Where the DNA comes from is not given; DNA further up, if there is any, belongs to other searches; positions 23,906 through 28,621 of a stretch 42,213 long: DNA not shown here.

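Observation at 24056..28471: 1471-aa fusion of an apparently non-catalytic M28/PA peptidase-like ectodomain with a MacB/FtsX-type permease, with no partner ATPase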

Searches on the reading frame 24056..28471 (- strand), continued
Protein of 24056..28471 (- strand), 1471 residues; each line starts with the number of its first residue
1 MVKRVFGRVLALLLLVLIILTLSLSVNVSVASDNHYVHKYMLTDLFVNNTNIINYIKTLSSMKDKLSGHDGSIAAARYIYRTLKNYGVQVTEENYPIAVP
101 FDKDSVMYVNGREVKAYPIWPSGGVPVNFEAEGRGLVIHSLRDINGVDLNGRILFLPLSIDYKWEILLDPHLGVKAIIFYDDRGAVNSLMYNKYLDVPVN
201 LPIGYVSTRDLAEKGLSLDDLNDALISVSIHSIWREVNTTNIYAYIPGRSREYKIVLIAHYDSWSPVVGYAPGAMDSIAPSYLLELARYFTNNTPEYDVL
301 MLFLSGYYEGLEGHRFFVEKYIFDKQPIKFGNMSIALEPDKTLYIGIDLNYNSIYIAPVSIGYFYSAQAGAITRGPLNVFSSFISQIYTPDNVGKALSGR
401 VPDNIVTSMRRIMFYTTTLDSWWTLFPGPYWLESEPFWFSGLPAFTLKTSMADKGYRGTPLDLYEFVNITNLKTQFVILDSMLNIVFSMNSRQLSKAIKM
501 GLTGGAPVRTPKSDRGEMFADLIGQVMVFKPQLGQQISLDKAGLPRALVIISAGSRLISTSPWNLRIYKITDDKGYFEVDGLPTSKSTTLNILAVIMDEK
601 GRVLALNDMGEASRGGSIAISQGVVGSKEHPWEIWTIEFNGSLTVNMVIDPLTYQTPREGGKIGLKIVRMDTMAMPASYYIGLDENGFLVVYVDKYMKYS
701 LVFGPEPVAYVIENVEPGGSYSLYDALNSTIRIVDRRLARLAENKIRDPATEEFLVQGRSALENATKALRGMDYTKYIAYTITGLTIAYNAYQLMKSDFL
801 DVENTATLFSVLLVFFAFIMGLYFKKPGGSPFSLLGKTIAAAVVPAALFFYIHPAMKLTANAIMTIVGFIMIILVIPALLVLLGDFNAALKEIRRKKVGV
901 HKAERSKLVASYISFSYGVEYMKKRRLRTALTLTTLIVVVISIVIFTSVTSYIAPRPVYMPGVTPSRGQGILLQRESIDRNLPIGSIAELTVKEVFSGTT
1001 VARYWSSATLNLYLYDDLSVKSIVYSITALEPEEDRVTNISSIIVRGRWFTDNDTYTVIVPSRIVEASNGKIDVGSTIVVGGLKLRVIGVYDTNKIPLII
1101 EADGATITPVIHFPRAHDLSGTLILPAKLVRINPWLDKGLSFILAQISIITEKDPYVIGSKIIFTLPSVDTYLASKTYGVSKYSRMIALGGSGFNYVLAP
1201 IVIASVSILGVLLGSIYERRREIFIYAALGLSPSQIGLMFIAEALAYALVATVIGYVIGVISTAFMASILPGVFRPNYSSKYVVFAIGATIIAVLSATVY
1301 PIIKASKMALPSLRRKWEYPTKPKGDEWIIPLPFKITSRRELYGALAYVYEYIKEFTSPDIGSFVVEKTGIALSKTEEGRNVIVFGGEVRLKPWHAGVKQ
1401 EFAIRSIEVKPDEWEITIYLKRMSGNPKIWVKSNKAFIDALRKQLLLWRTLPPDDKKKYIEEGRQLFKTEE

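Call 34: find_encoding_contigs(protein=P0033, flank=10000, max_places=6)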
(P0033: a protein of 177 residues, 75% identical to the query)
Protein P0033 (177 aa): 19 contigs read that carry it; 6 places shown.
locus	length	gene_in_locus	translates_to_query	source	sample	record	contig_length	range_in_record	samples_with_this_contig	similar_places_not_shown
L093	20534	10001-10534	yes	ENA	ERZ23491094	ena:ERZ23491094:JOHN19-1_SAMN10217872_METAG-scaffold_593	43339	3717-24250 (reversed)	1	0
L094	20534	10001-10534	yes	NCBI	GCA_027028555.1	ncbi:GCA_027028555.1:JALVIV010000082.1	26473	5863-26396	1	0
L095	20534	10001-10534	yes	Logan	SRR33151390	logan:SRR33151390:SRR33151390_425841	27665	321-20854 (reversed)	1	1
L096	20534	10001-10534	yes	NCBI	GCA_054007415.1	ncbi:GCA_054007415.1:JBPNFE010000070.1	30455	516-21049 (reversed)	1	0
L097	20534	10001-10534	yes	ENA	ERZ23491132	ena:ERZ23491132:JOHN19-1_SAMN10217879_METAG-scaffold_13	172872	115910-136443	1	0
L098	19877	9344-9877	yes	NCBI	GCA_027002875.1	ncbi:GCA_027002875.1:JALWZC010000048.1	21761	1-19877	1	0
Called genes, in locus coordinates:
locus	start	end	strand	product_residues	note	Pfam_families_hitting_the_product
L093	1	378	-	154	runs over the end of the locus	PF06695:Sm_multidrug_ex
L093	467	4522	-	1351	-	PF00082:Peptidase_S8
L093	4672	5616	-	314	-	-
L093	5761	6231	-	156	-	PF01978:TrmB (weak), PF01726:LexA_DNA_bind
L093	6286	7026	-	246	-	-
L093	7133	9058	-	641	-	PF03065:Glyco_hydro_57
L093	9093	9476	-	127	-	-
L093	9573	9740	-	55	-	-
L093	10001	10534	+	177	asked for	PF02687:FtsX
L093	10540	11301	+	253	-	PF00005:ABC_tran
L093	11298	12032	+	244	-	PF02463:SMC_N (faint), PF00005:ABC_tran, PF13304:AAA_21 (faint)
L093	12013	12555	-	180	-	-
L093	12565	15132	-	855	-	PF03065:Glyco_hydro_57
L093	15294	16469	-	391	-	PF07690:MFS_1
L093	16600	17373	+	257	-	PF01925:TauE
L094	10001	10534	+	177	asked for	PF02687:FtsX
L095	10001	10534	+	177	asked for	PF02687:FtsX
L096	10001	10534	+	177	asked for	PF02687:FtsX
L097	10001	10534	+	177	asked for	PF02687:FtsX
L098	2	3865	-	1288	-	?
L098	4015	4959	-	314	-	-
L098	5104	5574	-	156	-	PF01978:TrmB (weak), PF01726:LexA_DNA_bind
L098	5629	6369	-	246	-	-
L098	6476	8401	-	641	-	PF03065:Glyco_hydro_57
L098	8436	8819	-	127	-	-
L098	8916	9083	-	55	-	-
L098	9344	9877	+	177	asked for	PF02687:FtsX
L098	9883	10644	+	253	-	PF00005:ABC_tran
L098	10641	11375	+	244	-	PF02463:SMC_N (faint), PF00005:ABC_tran, PF13304:AAA_21 (faint)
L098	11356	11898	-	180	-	-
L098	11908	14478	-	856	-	PF03065:Glyco_hydro_57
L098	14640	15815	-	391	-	PF07690:MFS_1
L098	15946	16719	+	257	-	PF01925:TauE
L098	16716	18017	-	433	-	PF01336:tRNA_anti-codon, PF00152:tRNA-synt_2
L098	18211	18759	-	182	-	PF00583:Acetyltransf_1, PF13420:Acetyltransf_4 (faint), PF13673:Acetyltransf_10 (weak), PF13508:Acetyltransf_7, PF08445:FR47, PF13523:Acetyltransf_8 (faint)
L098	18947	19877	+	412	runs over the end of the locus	PF02441:Flavoprotein, PF04127:DFP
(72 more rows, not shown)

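Call 70: search_protein_families(library=ncbifam, proteins=[L001:22581-23345:-, L001:21850-22581:-, L004:18895-19632:+, L001:23349-23900:-, L004:18328-18879:+, L001:21315-21866:+], max_evalue=0.001)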
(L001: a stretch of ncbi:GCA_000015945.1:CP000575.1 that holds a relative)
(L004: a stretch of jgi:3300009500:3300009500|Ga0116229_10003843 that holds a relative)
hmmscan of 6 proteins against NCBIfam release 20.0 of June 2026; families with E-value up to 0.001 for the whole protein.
L001:22581-23345:- (254 aa): 190 families (the best 25 are shown)
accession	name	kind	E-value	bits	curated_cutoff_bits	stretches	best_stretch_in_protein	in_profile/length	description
TIGR02211.1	LolD_lipo_ex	equivalog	1.2e-67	227.6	307.75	1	22-240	2-220/221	lipoprotein-releasing ABC transporter ATP-binding protein LolD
NF007826.0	PRK10535.1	equivalog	1.2e-61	208.8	966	1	21-240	4-222/648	macrolide ABC transporter ATP-binding protein/permease MacB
NF007879.0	PRK10584.1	equivalog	1.8e-60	204.5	336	1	19-240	4-225/228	putative ABC transporter ATP-binding protein YbbA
TIGR02982.1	heterocyst_DevA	subfamily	4.2e-60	203.1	295.8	1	22-240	2-220/220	ABC exporter ATP-binding subunit, DevA family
NF038007.1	ABC_ATP_DarD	equivalog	4.9e-60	202.7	375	1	25-239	5-218/218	darobactin export ABC transporter ATP-binding protein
NF008639.0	PRK11629.1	equivalog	6.7e-60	202.4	360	1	23-240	8-225/234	lipoprotein-releasing ABC transporter ATP-binding protein LolD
TIGR02673.1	FtsE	equivalog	3e-57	193.7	264.85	1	22-237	2-213/214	cell division ATP-binding protein FtsE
TIGR01186.1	proV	subfamily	7.7e-55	186.5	326.6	1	39-243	7-212/363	betaine/proline/choline family ABC transporter ATP-binding protein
TIGR03608.1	L_ocin_972_ABC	subfamily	9.2e-53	178.8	254.85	1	39-233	12-205/206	putative bacteriocin export ABC transporter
NF040933.2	ABC_arch_GlcV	equivalog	1.3e-52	178.8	450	1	22-248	3-229/357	glucose ABC transporter ATP-binding protein GlcV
TIGR02315.1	ABC_phnC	equivalog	4.6e-50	170.3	266.1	1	25-239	5-224/243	phosphonate ABC transporter ATP-binding protein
TIGR00968.1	3a0106s01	subfamily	5.3e-49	166.9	342.75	1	33-248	10-218/237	sulfate ABC transporter ATP-binding protein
TIGR02314.1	ABC_MetN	equivalog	9.7e-49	166.2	499.7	1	24-239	4-219/343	methionine ABC transporter ATP-binding protein MetN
TIGR03265.1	PhnT2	equivalog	1.1e-48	166.2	457.7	1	28-243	11-217/353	putative 2-aminoethylphosphonate ABC transporter ATP-binding protein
NF006987.0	PRK09452.1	equivalog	2.2e-47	161.6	482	1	14-248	10-235/378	spermidine/putrescine ABC transporter ATP-binding protein PotA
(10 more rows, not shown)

L001:21850-22581:- (243 aa): 189 families (the best 25 are shown)
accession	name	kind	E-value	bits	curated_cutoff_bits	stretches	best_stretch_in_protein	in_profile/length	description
TIGR02211.1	LolD_lipo_ex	equivalog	3.7e-69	232.6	307.75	1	6-225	1-220/221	lipoprotein-releasing ABC transporter ATP-binding protein LolD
NF007826.0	PRK10535.1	equivalog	3.5e-66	223.8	966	1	7-229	5-226/648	macrolide ABC transporter ATP-binding protein/permease MacB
TIGR02982.1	heterocyst_DevA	subfamily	1.1e-63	214.8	295.8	1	6-225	1-220/220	ABC exporter ATP-binding subunit, DevA family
NF038007.1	ABC_ATP_DarD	equivalog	2.2e-62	210.4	375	1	7-224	2-218/218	darobactin export ABC transporter ATP-binding protein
NF008639.0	PRK11629.1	equivalog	4.4e-59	199.7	360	1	2-225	2-225/234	lipoprotein-releasing ABC transporter ATP-binding protein LolD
TIGR02673.1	FtsE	equivalog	3e-58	197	264.85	1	11-222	3-213/214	cell division ATP-binding protein FtsE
TIGR01186.1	proV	subfamily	1.4e-57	195.4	326.6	1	23-227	6-211/363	betaine/proline/choline family ABC transporter ATP-binding protein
TIGR03608.1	L_ocin_972_ABC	subfamily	9.6e-57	191.8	254.85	1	23-219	11-206/206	putative bacteriocin export ABC transporter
NF040933.2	ABC_arch_GlcV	equivalog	2e-56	191.4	450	1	7-229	3-225/357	glucose ABC transporter ATP-binding protein GlcV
TIGR02315.1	ABC_phnC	equivalog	1.6e-55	188.1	266.1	1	7-224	2-224/243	phosphonate ABC transporter ATP-binding protein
NF007879.0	PRK10584.1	equivalog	1.8e-55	188.2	336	1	2-225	2-225/228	putative ABC transporter ATP-binding protein YbbA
TIGR03265.1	PhnT2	equivalog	5.2e-52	177.2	457.7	1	21-227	15-216/353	putative 2-aminoethylphosphonate ABC transporter ATP-binding protein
NF006987.0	PRK09452.1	equivalog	8.7e-51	172.8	482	1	4-228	15-230/378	spermidine/putrescine ABC transporter ATP-binding protein PotA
TIGR02314.1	ABC_MetN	equivalog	2.1e-50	171.7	499.7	1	7-231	2-224/343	methionine ABC transporter ATP-binding protein MetN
NF007027.0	PRK09493.1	equivalog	1.2e-49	168.8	379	1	22-226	13-216/240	glutamine ABC transporter ATP-binding protein GlnQ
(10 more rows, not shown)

L004:18895-19632:+ (245 aa): 193 families (the best 25 are shown)
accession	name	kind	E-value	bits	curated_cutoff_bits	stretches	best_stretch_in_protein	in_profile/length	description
TIGR02211.1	LolD_lipo_ex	equivalog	2.4e-70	236.5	307.75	1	7-225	1-219/221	lipoprotein-releasing ABC transporter ATP-binding protein LolD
NF007826.0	PRK10535.1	equivalog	1.1e-65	222.1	966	1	8-225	5-221/648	macrolide ABC transporter ATP-binding protein/permease MacB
TIGR02982.1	heterocyst_DevA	subfamily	4.8e-64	215.9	295.8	1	8-225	2-219/220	ABC exporter ATP-binding subunit, DevA family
NF038007.1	ABC_ATP_DarD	equivalog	5.6e-63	212.3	375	1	11-224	5-217/218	darobactin export ABC transporter ATP-binding protein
NF007879.0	PRK10584.1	equivalog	2.3e-62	210.7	336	1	4-225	3-224/228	putative ABC transporter ATP-binding protein YbbA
NF008639.0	PRK11629.1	equivalog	1.4e-60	204.6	360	1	7-226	6-225/234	lipoprotein-releasing ABC transporter ATP-binding protein LolD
TIGR02673.1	FtsE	equivalog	7.2e-59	199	264.85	1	7-223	1-213/214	cell division ATP-binding protein FtsE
TIGR03608.1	L_ocin_972_ABC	subfamily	2e-55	187.5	254.85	1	22-219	9-205/206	putative bacteriocin export ABC transporter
TIGR02315.1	ABC_phnC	equivalog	1.2e-54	185.3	266.1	1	8-225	2-224/243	phosphonate ABC transporter ATP-binding protein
NF040933.2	ABC_arch_GlcV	equivalog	4.6e-51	173.8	450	1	8-234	3-229/357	glucose ABC transporter ATP-binding protein GlcV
TIGR02314.1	ABC_MetN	equivalog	5.7e-51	173.6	499.7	1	8-223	2-217/343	methionine ABC transporter ATP-binding protein MetN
TIGR03265.1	PhnT2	equivalog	8.1e-49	166.7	457.7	1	10-228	7-216/353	putative 2-aminoethylphosphonate ABC transporter ATP-binding protein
NF007027.0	PRK09493.1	equivalog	2.2e-48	164.7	379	1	8-225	2-214/240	glutamine ABC transporter ATP-binding protein GlnQ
TIGR03005.1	ectoine_ehuA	equivalog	6.8e-48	163.1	345.4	1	9-225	2-225/252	ectoine/hydroxyectoine ABC transporter ATP-binding protein EhuA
TIGR01186.1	proV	subfamily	1.3e-47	162.7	326.6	1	25-228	7-211/363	betaine/proline/choline family ABC transporter ATP-binding protein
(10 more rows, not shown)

L001:23349-23900:- (183 aa): 4 families
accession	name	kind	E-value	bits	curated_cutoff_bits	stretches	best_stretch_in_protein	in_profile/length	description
NF007826.0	PRK10535.1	equivalog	3.3e-11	42.2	966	1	60-180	520-646/648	macrolide ABC transporter ATP-binding protein/permease MacB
TIGR03434.1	ADOP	subfamily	6.1e-08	31.2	622.3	1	63-182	679-803/803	ADOP family duplicated permease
TIGR02212.1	lolCE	equivalog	6.5e-07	28.6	362.45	2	70-134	274-338/411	lipoprotein-releasing ABC transporter permease subunit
NF008076.0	PRK10814.1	exception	0.0001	21.5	473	1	66-182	269-399/399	lipoprotein-releasing ABC transporter permease subunit LolC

L004:18328-18879:+ (183 aa): 8 families
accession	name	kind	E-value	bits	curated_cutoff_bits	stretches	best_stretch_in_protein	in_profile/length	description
NF007826.0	PRK10535.1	equivalog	1.5e-14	53.2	966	1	56-179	525-645/648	macrolide ABC transporter ATP-binding protein/permease MacB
TIGR03434.1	ADOP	subfamily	2.2e-09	36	622.3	1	57-182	682-803/803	ADOP family duplicated permease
TIGR02212.1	lolCE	equivalog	1.2e-07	31.1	362.45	1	63-124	276-337/411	lipoprotein-releasing ABC transporter permease subunit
NF008357.0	PRK11146.1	exception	3.4e-07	29.4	439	1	64-127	277-343/414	lipoprotein-releasing ABC transporter permease subunit LolE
TIGR02213.1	lolE_release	exception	5e-07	28.9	540.35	1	62-126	272-339/411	lipoprotein-releasing ABC transporter permease subunit LolE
NF038346.1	FtsX_actino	exception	5.1e-07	29.4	250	1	57-163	184-298/308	permease-like cell division protein FtsX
NF038347.1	FtsX_Gpos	exception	1.2e-06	28.1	225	1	57-129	172-244/296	permease-like cell division protein FtsX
TIGR00439.2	FtsX_Gneg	equivalog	3e-06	26.7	255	1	59-165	177-285/292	permease-like cell division protein FtsX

L001:21315-21866:+ (183 aa): 0 families

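Call 72: find_related_loci(query=A6, collection=metagenome_contigs, flank=10000)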
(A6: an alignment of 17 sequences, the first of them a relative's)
Query A6 (183 aa) in metagenome_contigs; peptide patterns used: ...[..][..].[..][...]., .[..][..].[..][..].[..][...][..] (x = any residue, [..] = any of these).
600 stretches matched a pattern (row limit reached: there are more); 576 encode a relative of the query (tblastn E <= 1e-3); the best 80 are kept; 80 distinct loci.
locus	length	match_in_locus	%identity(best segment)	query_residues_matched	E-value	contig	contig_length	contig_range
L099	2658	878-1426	58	1-183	3e-63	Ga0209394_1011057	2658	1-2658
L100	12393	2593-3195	36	8-183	4e-30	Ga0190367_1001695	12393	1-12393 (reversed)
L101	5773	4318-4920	36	8-183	4e-30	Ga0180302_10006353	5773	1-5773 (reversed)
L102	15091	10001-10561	38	8-183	3e-30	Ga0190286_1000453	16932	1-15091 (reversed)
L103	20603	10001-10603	34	8-183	8e-30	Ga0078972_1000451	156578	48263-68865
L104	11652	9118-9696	36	5-183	5e-30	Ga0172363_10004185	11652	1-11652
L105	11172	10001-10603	34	8-183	8e-30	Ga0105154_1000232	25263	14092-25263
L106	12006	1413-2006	36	8-183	3e-29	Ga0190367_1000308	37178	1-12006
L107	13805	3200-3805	35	8-183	4e-29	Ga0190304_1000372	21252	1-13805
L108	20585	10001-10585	36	3-183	1e-28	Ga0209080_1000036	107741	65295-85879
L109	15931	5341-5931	32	3-183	2e-28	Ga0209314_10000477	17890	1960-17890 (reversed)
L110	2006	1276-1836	36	8-183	4e-28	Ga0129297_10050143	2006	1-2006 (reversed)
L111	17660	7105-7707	36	1-183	4e-27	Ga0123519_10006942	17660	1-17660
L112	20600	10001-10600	33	8-183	9e-27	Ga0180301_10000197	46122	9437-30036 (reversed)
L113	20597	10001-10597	35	8-183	2e-26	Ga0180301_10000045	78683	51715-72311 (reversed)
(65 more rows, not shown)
